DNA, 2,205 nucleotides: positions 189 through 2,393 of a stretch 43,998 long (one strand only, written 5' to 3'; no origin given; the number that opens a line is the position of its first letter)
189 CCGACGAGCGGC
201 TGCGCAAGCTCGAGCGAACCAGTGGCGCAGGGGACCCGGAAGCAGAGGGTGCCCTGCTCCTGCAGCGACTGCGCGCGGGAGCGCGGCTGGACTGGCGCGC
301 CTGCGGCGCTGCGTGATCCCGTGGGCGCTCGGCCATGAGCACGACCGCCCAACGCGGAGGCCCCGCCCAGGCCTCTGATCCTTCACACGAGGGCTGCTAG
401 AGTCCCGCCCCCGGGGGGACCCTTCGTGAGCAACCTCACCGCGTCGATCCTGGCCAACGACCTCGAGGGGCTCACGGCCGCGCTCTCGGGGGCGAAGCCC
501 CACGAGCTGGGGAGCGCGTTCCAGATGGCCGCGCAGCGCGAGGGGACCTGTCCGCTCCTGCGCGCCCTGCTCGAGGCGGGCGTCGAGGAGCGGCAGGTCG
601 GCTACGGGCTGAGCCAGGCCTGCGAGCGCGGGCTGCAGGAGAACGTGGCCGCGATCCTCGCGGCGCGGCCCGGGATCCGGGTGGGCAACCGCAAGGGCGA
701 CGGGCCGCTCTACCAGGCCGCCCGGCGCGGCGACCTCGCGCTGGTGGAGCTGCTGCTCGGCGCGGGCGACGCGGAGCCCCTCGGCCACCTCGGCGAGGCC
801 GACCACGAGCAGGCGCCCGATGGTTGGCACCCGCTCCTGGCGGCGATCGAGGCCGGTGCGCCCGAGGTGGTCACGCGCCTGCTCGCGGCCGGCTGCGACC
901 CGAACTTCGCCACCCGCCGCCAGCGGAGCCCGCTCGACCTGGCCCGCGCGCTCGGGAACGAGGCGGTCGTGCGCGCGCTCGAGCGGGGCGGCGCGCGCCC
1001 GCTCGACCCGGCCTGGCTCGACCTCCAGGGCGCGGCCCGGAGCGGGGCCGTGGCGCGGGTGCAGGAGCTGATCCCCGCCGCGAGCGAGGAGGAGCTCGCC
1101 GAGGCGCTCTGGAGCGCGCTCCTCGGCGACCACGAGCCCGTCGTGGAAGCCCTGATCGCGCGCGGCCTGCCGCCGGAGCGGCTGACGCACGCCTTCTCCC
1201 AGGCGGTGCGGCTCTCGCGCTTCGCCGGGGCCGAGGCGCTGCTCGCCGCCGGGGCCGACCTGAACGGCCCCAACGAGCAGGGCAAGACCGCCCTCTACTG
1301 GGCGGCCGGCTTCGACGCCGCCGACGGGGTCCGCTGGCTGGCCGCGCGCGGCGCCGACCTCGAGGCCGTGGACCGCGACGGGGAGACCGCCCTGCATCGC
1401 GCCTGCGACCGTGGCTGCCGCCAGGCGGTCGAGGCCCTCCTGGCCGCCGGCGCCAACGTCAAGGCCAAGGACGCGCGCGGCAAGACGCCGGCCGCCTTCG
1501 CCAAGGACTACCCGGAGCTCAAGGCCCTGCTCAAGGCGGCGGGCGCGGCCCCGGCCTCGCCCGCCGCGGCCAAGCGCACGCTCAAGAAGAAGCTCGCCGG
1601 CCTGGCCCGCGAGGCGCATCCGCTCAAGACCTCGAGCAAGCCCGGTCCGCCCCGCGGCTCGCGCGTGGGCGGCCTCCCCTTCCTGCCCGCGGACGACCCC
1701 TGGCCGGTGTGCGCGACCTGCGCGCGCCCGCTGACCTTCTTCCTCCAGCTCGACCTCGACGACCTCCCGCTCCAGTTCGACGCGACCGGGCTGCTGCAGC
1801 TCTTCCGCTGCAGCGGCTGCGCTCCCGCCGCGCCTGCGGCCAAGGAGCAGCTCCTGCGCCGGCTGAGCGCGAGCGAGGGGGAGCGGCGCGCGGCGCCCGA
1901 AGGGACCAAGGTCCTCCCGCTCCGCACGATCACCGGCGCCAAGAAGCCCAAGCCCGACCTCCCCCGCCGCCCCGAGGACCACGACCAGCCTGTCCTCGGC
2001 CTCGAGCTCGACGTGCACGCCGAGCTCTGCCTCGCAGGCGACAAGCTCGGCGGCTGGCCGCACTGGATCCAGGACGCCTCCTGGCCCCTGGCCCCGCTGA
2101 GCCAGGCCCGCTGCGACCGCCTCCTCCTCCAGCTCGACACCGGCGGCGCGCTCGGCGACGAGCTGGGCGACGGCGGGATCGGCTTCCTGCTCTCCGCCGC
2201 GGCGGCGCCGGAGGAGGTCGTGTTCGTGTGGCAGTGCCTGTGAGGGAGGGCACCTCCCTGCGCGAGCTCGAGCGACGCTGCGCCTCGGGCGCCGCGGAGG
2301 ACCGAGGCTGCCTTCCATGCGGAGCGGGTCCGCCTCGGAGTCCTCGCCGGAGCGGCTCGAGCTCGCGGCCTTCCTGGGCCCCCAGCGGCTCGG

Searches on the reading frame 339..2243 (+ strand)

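Call 47: search_protein_families(library=pfam, proteins=[window:339-2243:+], max_evalue=0.01)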
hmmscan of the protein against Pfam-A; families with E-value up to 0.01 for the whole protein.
window:339-2243:+ (634 aa): 8 families
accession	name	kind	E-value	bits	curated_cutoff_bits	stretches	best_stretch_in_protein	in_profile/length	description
PF12796.13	Ank_2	-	3.2e-31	108.2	27.3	3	295-378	10-90/90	Ankyrin repeats (3 copies)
PF00023.36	Ank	-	2.6e-23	81.2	21.1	2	347-378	1-32/33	Ankyrin repeat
PF13857.12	Ank_5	-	1.4e-22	79.9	27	3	338-388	5-56/56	Ankyrin repeats (many copies)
PF13606.12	Ank_3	-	1.1e-21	74.7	22.3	1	347-374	1-28/30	Ankyrin repeat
PF13637.12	Ank_4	-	2.6e-19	69.3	22.7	2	331-368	13-50/50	Ankyrin repeats (many copies)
PF09234.15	DUF1963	-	5e-13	50.3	23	1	441-618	1-197/216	Domain of unknown function (DUF1963)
PF24521.3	Ank_KRIT1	-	1.2e-10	41.7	80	1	91-204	22-127/149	KRIT1 ankyrin-repeats domain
PF23745.1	ANK_LRRK2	-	0.0007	19.9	27.5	0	65-108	71-114/130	LRRK2 ANK repeat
